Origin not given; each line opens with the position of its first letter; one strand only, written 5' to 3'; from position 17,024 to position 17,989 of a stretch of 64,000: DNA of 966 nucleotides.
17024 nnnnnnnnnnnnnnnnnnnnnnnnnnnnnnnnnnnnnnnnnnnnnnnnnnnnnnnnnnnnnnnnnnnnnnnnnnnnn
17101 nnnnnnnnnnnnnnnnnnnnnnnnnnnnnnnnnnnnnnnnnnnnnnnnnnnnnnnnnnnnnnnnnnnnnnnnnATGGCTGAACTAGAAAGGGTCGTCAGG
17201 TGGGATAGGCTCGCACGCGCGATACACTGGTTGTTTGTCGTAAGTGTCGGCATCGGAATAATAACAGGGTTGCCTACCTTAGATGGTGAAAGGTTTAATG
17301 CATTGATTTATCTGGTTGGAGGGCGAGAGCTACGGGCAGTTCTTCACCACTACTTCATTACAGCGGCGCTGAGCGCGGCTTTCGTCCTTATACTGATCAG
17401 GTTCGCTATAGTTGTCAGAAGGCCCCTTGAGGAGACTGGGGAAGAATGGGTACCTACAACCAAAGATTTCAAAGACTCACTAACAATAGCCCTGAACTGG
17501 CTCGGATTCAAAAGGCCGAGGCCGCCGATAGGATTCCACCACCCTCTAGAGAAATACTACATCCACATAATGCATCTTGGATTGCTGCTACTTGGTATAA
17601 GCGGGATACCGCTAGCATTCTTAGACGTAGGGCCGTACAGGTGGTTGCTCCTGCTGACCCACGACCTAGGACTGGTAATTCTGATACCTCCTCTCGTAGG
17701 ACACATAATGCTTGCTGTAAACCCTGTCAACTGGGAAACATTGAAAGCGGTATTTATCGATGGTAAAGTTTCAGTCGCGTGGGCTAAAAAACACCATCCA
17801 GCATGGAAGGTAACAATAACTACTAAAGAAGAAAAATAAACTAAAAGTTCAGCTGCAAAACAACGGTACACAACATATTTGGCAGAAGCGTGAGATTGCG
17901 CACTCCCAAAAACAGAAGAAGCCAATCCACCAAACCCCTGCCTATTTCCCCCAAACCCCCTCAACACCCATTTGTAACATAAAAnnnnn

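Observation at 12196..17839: Atypical Tat-dependent molybdoenzyme: 1237-aa catalytic subunit with a C-terminal membrane anchor, plus a DmsB-like FeS subunit with its own Tat signal, a TorD chaperone and a cytochrome b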

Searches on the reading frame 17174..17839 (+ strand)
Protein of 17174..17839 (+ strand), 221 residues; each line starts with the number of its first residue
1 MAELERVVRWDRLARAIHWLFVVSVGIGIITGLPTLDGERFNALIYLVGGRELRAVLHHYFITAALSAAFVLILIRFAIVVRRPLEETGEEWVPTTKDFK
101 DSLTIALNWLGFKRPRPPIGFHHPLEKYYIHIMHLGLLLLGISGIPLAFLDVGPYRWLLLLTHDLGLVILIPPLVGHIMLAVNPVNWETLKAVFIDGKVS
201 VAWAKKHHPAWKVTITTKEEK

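Call 3: search_protein_families(library=pfam, proteins=[window:17174-17839:+], max_evalue=0.01)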
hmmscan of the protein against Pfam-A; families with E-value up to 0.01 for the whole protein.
window:17174-17839:+ (221 aa): 1 family
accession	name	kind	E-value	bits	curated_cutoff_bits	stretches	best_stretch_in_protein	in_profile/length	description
PF01292.26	Ni_hydr_CYTB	-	6.9e-12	45.9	30.1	1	9-187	1-168/179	Prokaryotic cytochrome b561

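Call 4: search_protein_families(library=ncbifam, proteins=[window:17174-17839:+], max_evalue=0.01)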
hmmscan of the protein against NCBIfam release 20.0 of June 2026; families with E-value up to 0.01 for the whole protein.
window:17174-17839:+ (221 aa): 3 families
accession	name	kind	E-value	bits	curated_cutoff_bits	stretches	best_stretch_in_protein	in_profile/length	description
TIGR01583.1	formate-DH-gamm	equivalog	1.7e-14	54.3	115.85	1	6-212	1-198/204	formate dehydrogenase subunit gamma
NF007924.0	PRK10639.1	equivalog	3.3e-10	40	341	2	156-221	146-208/211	formate dehydrogenase cytochrome b556 subunit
NF007558.0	PRK10179.1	equivalog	1.1e-08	35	339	1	3-221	3-210/217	formate dehydrogenase-N subunit gamma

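Call 13: find_homologous_proteins(query=window:17174-17839:+, max_evalue=0.00001)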
Query window:17174-17839:+ (221 aa): 9 proteins with E <= 0.00001 among 1388 candidates.
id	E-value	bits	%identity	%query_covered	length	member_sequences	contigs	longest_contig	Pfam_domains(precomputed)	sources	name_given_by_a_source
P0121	5.5e-143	493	100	100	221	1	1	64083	PF01292.27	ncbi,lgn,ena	-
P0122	3.8e-66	241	51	95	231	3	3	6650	PF01292.27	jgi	jgi:cytochrome b subunit of formate dehydrogenase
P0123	1.7e-61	226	54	94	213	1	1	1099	PF01292.27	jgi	-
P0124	2.9e-59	219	51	95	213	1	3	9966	PF01292.27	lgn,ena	-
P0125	7.2e-59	217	53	96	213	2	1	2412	PF01292.27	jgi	jgi:cytochrome b subunit of formate dehydrogenase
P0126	2.3e-58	216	52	95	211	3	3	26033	PF01292.27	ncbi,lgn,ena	-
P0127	1.0e-55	207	48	98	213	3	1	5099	PF01292.27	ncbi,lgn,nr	ncbi:MAG: cytochrome b/b6 domain-containing protein [Candidatus Caldarchaeum sp.]|nr:cytochrome b/b6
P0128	2.0e-54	203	47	99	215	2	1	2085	PF01292.27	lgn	-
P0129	7.5e-52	194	46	100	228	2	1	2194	PF01292.27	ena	-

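Call 14: find_encoding_contigs(protein=P0126, flank=8000, max_places=3)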
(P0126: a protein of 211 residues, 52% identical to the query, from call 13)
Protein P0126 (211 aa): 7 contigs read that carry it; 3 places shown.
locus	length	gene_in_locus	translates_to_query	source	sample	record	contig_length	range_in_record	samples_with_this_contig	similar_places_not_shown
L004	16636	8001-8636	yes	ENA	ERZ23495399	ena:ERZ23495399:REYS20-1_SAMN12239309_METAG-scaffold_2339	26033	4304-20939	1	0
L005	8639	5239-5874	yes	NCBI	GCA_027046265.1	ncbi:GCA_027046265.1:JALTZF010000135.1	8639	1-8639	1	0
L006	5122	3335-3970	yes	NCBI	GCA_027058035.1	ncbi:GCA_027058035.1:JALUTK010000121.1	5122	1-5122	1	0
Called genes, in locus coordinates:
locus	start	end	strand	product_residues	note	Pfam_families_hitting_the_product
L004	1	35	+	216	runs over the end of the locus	PF04967:HTH_10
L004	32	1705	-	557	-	PF14522:Cytochrome_C7 (faint), PF13447:Multi-haem_cyto, PF13435:Cytochrome_C554 (weak)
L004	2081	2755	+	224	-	-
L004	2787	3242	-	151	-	PF01850:PIN, PF13470:PIN_3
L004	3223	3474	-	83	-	PF04014:MazE_antitoxin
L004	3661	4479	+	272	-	PF00881:Nitroreductase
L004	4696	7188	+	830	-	PF00384:Molybdopterin, PF01568:Molydop_binding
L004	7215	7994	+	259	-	PF12838:Fer4_7, PF13187:Fer4_9, PF13247:Fer4_11, PF00037:Fer4, PF12797:Fer4_2 (weak), PF12837:Fer4_6, PF13237:Fer4_10, PF12838:Fer4_7, +4 more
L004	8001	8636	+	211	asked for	PF01292:Ni_hydr_CYTB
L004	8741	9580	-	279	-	-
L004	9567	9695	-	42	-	-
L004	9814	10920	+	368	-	PF09719:C_GCAxxG_C_C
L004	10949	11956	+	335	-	PF01292:Ni_hydr_CYTB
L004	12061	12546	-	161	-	PF05168:HEPN (faint), PF05942:PaREP1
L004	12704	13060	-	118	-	PF03965:Penicillinase_R (weak), PF13412:HTH_24, PF12802:MarR_2 (weak)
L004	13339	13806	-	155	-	PF18765:Polbeta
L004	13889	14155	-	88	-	PF01934:HepT-like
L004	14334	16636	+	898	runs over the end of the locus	PF00690:Cation_ATPase_N, PF00122:E1-E2_ATPase, PF13246:Cation_ATPase, PF00702:Hydrolase, PF08282:Hydrolase_3 (faint), PF00689:Cation_ATPase_C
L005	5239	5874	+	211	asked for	PF01292:Ni_hydr_CYTB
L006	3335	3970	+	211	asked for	PF01292:Ni_hydr_CYTB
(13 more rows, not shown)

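Call 15: find_encoding_contigs(protein=P0124, flank=8000, max_places=3)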
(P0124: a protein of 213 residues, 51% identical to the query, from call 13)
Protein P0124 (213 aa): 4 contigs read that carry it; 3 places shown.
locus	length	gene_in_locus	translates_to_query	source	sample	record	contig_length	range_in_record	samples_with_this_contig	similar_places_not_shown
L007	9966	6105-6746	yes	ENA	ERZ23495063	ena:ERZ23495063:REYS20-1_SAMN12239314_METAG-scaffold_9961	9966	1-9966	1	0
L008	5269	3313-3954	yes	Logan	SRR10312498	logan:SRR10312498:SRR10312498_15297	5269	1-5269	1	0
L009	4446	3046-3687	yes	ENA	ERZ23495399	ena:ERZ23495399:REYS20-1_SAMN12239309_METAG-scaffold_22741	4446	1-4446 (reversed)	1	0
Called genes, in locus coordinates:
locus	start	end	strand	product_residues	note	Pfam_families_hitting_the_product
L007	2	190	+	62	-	?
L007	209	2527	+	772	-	PF00708:Acylphosphatase, PF07503:zf-HYPF, PF00814:TsaD (faint), PF01300:Sua5_yciO_yrdC, PF17788:HypF_C, PF22521:HypF_C_2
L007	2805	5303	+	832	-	PF00384:Molybdopterin, PF01568:Molydop_binding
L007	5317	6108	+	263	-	PF12838:Fer4_7 (weak), PF13187:Fer4_9, PF13237:Fer4_10 (weak), PF13247:Fer4_11, PF00037:Fer4 (weak), PF12797:Fer4_2 (weak), PF12837:Fer4_6 (weak), PF12838:Fer4_7, +6 more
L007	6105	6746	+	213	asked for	PF01292:Ni_hydr_CYTB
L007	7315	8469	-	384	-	-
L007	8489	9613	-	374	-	PF21686:LigD_Prim-Pol, PF01896:DNA_primase_S (weak)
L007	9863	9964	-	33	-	?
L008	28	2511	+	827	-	PF00384:Molybdopterin, PF01568:Molydop_binding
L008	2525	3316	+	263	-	PF12838:Fer4_7 (weak), PF13187:Fer4_9, PF13237:Fer4_10 (weak), PF13247:Fer4_11, PF00037:Fer4 (weak), PF12797:Fer4_2 (weak), PF12837:Fer4_6 (weak), PF12838:Fer4_7, +6 more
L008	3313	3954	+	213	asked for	PF01292:Ni_hydr_CYTB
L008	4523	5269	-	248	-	?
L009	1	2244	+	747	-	?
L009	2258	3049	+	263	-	PF12838:Fer4_7 (weak), PF13187:Fer4_9, PF13237:Fer4_10 (weak), PF13247:Fer4_11, PF00037:Fer4 (weak), PF12797:Fer4_2 (weak), PF12837:Fer4_6 (weak), PF12838:Fer4_7, +6 more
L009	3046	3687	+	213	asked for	PF01292:Ni_hydr_CYTB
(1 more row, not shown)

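Call 16: find_encoding_contigs(protein=P0122, flank=8000, max_places=3)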
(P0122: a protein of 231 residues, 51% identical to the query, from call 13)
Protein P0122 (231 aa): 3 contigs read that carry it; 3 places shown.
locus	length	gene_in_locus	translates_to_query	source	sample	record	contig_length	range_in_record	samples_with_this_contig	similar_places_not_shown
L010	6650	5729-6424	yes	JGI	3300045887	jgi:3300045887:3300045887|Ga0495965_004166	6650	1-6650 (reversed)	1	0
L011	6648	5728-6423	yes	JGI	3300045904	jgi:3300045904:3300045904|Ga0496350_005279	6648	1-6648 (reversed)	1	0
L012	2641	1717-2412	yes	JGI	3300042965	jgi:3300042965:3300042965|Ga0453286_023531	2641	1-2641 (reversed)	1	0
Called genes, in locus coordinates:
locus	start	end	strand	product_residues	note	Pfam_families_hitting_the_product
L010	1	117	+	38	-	?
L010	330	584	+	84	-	-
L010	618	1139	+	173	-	PF03205:MobB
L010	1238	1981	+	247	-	PF12804:NTP_transf_3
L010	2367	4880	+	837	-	PF00384:Molybdopterin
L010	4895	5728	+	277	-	PF12838:Fer4_7 (weak), PF13187:Fer4_9 (weak), PF13237:Fer4_10 (weak), PF13247:Fer4_11, PF12838:Fer4_7 (weak), PF00037:Fer4, PF12797:Fer4_2 (weak), PF12837:Fer4_6, +5 more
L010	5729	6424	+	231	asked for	PF01292:Ni_hydr_CYTB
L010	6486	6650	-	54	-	?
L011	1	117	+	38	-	?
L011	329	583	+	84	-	-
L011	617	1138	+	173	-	PF03205:MobB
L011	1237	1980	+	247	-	PF12804:NTP_transf_3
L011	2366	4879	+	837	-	PF00384:Molybdopterin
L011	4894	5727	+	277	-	PF12838:Fer4_7 (weak), PF13187:Fer4_9 (weak), PF13237:Fer4_10 (weak), PF13247:Fer4_11, PF12838:Fer4_7 (weak), PF00037:Fer4, PF12797:Fer4_2 (weak), PF12837:Fer4_6, +5 more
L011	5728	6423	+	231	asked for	PF01292:Ni_hydr_CYTB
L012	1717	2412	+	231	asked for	PF01292:Ni_hydr_CYTB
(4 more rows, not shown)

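Call 17: find_encoding_contigs(protein=P0127, flank=8000, max_places=3)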
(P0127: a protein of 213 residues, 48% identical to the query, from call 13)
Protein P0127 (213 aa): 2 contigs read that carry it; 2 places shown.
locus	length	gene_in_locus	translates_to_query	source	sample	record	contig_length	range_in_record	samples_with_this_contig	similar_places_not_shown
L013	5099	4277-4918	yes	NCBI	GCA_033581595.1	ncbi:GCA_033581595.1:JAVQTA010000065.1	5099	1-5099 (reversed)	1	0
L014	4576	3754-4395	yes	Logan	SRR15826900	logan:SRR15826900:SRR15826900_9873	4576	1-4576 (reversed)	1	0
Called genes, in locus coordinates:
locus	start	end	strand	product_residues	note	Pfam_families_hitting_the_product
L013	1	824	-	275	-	PF00171:Aldedh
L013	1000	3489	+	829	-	PF00384:Molybdopterin, PF01568:Molydop_binding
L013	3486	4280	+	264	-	PF12838:Fer4_7 (weak), PF13187:Fer4_9 (weak), PF12838:Fer4_7 (weak), PF13247:Fer4_11, PF12797:Fer4_2 (weak), PF12837:Fer4_6 (weak), PF13237:Fer4_10 (weak), PF00037:Fer4, +7 more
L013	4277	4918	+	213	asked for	PF01292:Ni_hydr_CYTB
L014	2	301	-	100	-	?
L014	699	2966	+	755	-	PF00384:Molybdopterin, PF01568:Molydop_binding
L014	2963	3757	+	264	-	PF12838:Fer4_7 (weak), PF13187:Fer4_9 (weak), PF12838:Fer4_7 (weak), PF13247:Fer4_11, PF12797:Fer4_2 (weak), PF12837:Fer4_6 (weak), PF13237:Fer4_10 (weak), PF00037:Fer4, +7 more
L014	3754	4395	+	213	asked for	PF01292:Ni_hydr_CYTB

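Call 23: search_protein_families(library=ncbifam, proteins=[L004:4696-7188:+, L010:2367-4880:+, L013:1000-3489:+, L004:7215-7994:+, L004:8001-8636:+], max_evalue=0.00001)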
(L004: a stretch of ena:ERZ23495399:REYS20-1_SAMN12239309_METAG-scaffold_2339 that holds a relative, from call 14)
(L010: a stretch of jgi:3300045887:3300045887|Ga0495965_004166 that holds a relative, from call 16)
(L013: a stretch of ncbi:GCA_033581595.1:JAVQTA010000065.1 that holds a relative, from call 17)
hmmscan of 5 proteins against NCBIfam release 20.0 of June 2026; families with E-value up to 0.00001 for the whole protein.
L004:4696-7188:+ (830 aa): 24 families
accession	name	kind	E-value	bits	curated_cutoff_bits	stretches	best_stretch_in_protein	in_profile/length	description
NF012032.0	PRK15488.1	equivalog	1.8e-79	267.6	694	2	1-291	1-282/759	thiosulfate reductase PhsA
TIGR02166.1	dmsA_ynfE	subfamily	4.4e-51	173.9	777.7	1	3-779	1-751/794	DMSO/selenate family reductase complex A subunit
TIGR01591.1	Fdh-alpha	equivalog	2.4e-50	171.3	666.25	2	47-290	1-238/672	formate dehydrogenase subunit alpha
TIGR03479.1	DMSO_red_II_alp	subfamily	2e-45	155.2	984.75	1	49-433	63-464/913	molybdopterin-dependent oxidoreductase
NF011566.1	PRK14990.1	exception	7.1e-38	130.1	1600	2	3-290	14-319/814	dimethylsulfoxide reductase subunit A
NF041885.1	selenate_YnfE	exception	2e-36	125.1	1675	2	3-290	3-306/805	selenate/tellurate reductase subunit YnfE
NF041884.1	selenate_YnfF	exception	7.5e-35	120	1650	2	3-290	1-299/798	selenate/tellurate reductase subunit YnfF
TIGR00509.1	bisC_fam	subfamily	1.1e-31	109.8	1017.55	2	505-773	429-700/772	molybdopterin guanine dinucleotide-containing S/N-oxide reductase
NF041714.1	arsenate_red_ArrA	equivalog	3.8e-31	108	1600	1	3-290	3-296/848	arsenate respiratory reductase molybdopterin-containing subunit ArrA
NF010055.0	PRK13532.1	equivalog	6e-31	107.5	904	1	1-391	1-363/830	nitrate reductase catalytic subunit NapA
TIGR01553.1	formate-DH-alph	equivalog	3.3e-30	104.6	814.2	1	3-432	2-438/1009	formate dehydrogenase-N subunit alpha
TIGR01706.1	NAPA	equivalog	4.9e-29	101.2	930.55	1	3-391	2-363/830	periplasmic nitrate reductase subunit alpha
NF041783.2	mnquin_red_QrcB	equivalog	2.3e-24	85.6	440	2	38-278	46-280/695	menaquinone reductase molybdopterin-binding-like subunit QrcB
NF011682.0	PRK15102.1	equivalog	6.6e-23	80.7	909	1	487-595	470-572/829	trimethylamine-N-oxide reductase TorA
TIGR02164.1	torA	equivalog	9.8e-23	80.2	1465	1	487-596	466-569/824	trimethylamine-N-oxide reductase TorA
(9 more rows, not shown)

L010:2367-4880:+ (837 aa): 23 families
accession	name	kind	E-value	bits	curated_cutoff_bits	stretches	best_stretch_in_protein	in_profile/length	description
NF012032.0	PRK15488.1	equivalog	1.7e-67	228.1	694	2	4-298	2-282/759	thiosulfate reductase PhsA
TIGR01591.1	Fdh-alpha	equivalog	1.2e-49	169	666.25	2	59-294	3-235/672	formate dehydrogenase subunit alpha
TIGR02166.1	dmsA_ynfE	subfamily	4.7e-41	140.7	777.7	1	5-778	1-744/794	DMSO/selenate family reductase complex A subunit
TIGR03479.1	DMSO_red_II_alp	subfamily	5.7e-40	137.2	984.75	1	97-439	105-465/913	molybdopterin-dependent oxidoreductase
NF041885.1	selenate_YnfE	exception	4.5e-33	114.1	1675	2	5-297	3-306/805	selenate/tellurate reductase subunit YnfE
NF011566.1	PRK14990.1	exception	2.3e-32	111.9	1600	2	4-298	13-320/814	dimethylsulfoxide reductase subunit A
NF041884.1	selenate_YnfF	exception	3e-30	104.8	1650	1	5-297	1-299/798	selenate/tellurate reductase subunit YnfF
NF041714.1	arsenate_red_ArrA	equivalog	2e-29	102.4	1600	2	5-297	3-296/848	arsenate respiratory reductase molybdopterin-containing subunit ArrA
TIGR01553.1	formate-DH-alph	equivalog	2.7e-26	91.7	814.2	1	5-438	2-439/1009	formate dehydrogenase-N subunit alpha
NF041783.2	mnquin_red_QrcB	equivalog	2.1e-23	82.4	440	2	361-633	289-531/695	menaquinone reductase molybdopterin-binding-like subunit QrcB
NF010055.0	PRK13532.1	equivalog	9.1e-22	77.1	904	1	4-395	2-362/830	nitrate reductase catalytic subunit NapA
TIGR00509.1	bisC_fam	subfamily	4.6e-21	74.8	1017.55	0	242-298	203-260/772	molybdopterin guanine dinucleotide-containing S/N-oxide reductase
NF047855.1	AssmNtatRedNasC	equivalog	2.3e-20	72.4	1100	1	54-298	20-264/708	assimilatory nitrate reductase catalytic subunit NasC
TIGR01706.1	NAPA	equivalog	3.6e-19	68.6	930.55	1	5-395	2-362/830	periplasmic nitrate reductase subunit alpha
TIGR02164.1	torA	equivalog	9.4e-18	63.7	1465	1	369-602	325-567/824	trimethylamine-N-oxide reductase TorA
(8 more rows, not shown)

L013:1000-3489:+ (829 aa): 25 families
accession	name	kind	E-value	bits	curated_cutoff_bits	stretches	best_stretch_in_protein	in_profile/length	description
NF012032.0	PRK15488.1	equivalog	1e-75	255.2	694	2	6-295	4-281/759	thiosulfate reductase PhsA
TIGR01591.1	Fdh-alpha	equivalog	2.2e-52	178.1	666.25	2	56-295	2-238/672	formate dehydrogenase subunit alpha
TIGR02166.1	dmsA_ynfE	subfamily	3.6e-45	154.3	777.7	1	6-777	2-751/794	DMSO/selenate family reductase complex A subunit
TIGR03479.1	DMSO_red_II_alp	subfamily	6e-40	137.1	984.75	1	51-435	57-465/913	molybdopterin-dependent oxidoreductase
NF011566.1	PRK14990.1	exception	2.8e-36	124.9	1600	2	5-146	14-156/814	dimethylsulfoxide reductase subunit A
NF041885.1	selenate_YnfE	exception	7.7e-36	123.2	1675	2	19-147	21-146/805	selenate/tellurate reductase subunit YnfE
NF041884.1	selenate_YnfF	exception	1.3e-34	119.3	1650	2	7-292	3-296/798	selenate/tellurate reductase subunit YnfF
NF041714.1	arsenate_red_ArrA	equivalog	2.1e-33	115.5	1600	2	7-283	5-284/848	arsenate respiratory reductase molybdopterin-containing subunit ArrA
TIGR00509.1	bisC_fam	subfamily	3.7e-32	111.5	1017.55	2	234-296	197-260/772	molybdopterin guanine dinucleotide-containing S/N-oxide reductase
NF041783.2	mnquin_red_QrcB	equivalog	2.6e-28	98.6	440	2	361-624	293-532/695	menaquinone reductase molybdopterin-binding-like subunit QrcB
NF010055.0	PRK13532.1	equivalog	2.1e-24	85.8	904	1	36-387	26-358/830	nitrate reductase catalytic subunit NapA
TIGR01553.1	formate-DH-alph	equivalog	1.4e-23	82.6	814.2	1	5-433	2-438/1009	formate dehydrogenase-N subunit alpha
TIGR01706.1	NAPA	equivalog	3.6e-23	81.8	930.55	1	36-382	25-353/830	periplasmic nitrate reductase subunit alpha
NF011567.1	PRK14991.1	equivalog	3.5e-22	78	1750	0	85-135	132-182/1022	tetrathionate reductase subunit TtrA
NF011682.0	PRK15102.1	equivalog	1.5e-21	76.3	909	1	488-782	470-767/829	trimethylamine-N-oxide reductase TorA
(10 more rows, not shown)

L004:7215-7994:+ (259 aa): 26 families (the best 25 are shown)
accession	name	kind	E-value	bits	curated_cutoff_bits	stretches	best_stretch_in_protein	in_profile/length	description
NF045797.1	DsrO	equivalog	2.5e-45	154.7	200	1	1-196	46-232/235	sulfate reduction electron transfer complex DsrMKJOP subunit DsrO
TIGR03149.1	cyt_nit_nrfC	equivalog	1.9e-37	128.8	377.6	1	1-203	41-221/225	cytochrome c nitrite reductase Fe-S protein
NF041715.1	arsenate_red_ArrB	equivalog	2e-36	125.7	450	2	1-111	5-106/233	arsenate respiratory reductase iron-sulfur subunit ArrB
NF011569.0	PRK14993.1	equivalog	2e-35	122.4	416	1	1-199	46-223/244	tetrathionate reductase subunit TtrB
NF041782.1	mnquin_red_QrcC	equivalog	3.5e-28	98.9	400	1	1-202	3-229/239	menaquinone reductase iron-sulfur cluster-binding subunit QrcC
TIGR03478.1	DMSO_red_II_bet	subfamily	1.3e-24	86.7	480.7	1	61-201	130-256/321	DMSO reductase family type II enzyme, iron-sulfur subunit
TIGR02951.1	DMSO_dmsB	equivalog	1.8e-24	86.6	214.1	1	3-168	6-155/161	DMSO/selenate family reductase complex B subunit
NF008134.0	PRK10882.1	equivalog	3.7e-20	72.2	263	1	1-167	41-209/329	hydrogenase 2 operon protein HybA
NF009408.0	PRK12769.1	equivalog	1.4e-18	66.4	1003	1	3-159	7-140/659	formate-dependent uric acid utilization protein AegA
NF042979.1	EthbenzDh_ebdB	equivalog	3.5e-18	65.6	740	1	61-201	152-278/354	ethylbenzene dehydrogenase subunit beta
NF045715.1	sulf_resp_HmcB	equivalog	3.7e-18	65.7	420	1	2-167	40-199/307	sulfate respiration complex iron-sulfur protein HmcB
NF038355.1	FDH3_beta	equivalog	1.6e-16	60.9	240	1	2-138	6-122/180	formate dehydrogenase FDH3 subunit beta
TIGR01582.1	FDH-beta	equivalog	3.5e-13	49.3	334.7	1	2-168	25-184/283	formate dehydrogenase subunit beta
NF009451.0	PRK12809.1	equivalog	6.9e-13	47.7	1154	1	4-160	8-133/639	formate-dependent uric acid utilization protein YgfT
NF007658.0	PRK10330.1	equivalog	3.9e-12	46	260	1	2-160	6-151/181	electron transport protein HydN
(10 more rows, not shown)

L004:8001-8636:+ (211 aa): 3 families
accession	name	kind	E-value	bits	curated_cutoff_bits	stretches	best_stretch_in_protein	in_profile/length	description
TIGR01583.1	formate-DH-gamm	equivalog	1.2e-16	61.3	115.85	1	5-209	1-200/204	formate dehydrogenase subunit gamma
NF007924.0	PRK10639.1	equivalog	9.8e-12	45.1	341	1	3-209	4-201/211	formate dehydrogenase cytochrome b556 subunit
NF007558.0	PRK10179.1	equivalog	1e-06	28.6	339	1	3-209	3-203/217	formate dehydrogenase-N subunit gamma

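Call 24: search_solved_structures(query=L004:4696-7188:+, max_evalue=0.00001)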
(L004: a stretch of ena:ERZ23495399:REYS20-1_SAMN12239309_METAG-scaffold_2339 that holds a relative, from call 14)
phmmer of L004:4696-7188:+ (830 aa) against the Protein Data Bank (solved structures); distinct sequences matched with E-value up to 0.00001: 51.
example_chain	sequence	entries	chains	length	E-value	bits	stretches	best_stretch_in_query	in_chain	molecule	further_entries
2vpw_A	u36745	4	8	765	1.2e-56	195.9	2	4-290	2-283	THIOSULFATE REDUCTASE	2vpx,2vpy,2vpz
6cz7_A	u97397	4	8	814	7.5e-30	107.3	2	34-292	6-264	ArrA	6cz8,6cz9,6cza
2jim_A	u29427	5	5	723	2e-27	99.3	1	42-291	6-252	PERIPLASMIC NITRATE REDUCTASE | PROTEIN (PERIPLASMIC NITRATE REDUCTASE)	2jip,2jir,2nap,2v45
2jio_A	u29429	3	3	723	2.3e-27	99.1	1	42-291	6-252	PERIPLASMIC NITRATE REDUCTASE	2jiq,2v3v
5e7o_A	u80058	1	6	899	7.9e-26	94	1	88-318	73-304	DMSO reductase family type II enzyme, molybdopterin subunit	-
4ydd_A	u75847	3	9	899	9.9e-26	93.7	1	88-318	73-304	DMSO reductase family type II enzyme, molybdopterin subunit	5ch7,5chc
7bkb_D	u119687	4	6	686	1.8e-21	79.5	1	42-291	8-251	Formate dehydrogenase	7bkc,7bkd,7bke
1kqf_A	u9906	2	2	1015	1.2e-20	76.8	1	2-433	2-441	FORMATE DEHYDROGENASE, NITRATE-INDUCIBLE, MAJOR SUBUNIT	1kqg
2ivf_A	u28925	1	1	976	1.4e-20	76.6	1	89-435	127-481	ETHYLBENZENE DEHYDROGENASE ALPHA-SUBUNIT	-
9wxb_B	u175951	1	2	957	1.7e-20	76.3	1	36-287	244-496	Formate dehydrogenase alpha subunit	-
9vap_A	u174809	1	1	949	7e-20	74.3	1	3-286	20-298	Formate dehydrogenase molybdopterin-binding subunit FdhA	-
6tg9_A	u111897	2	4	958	1.4e-19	73.4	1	32-286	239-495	Formate dehydrogenase subunit alpha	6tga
2e7z_A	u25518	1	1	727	1.4e-19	73.3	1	48-287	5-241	Acetylene hydratase Ahy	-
9t1s_L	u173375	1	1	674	1.7e-18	69.7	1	44-289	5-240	formate dehydrogenase (coenzyme F420)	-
3ml1_A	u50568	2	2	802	4e-17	65.2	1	41-290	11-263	Periplasmic nitrate reductase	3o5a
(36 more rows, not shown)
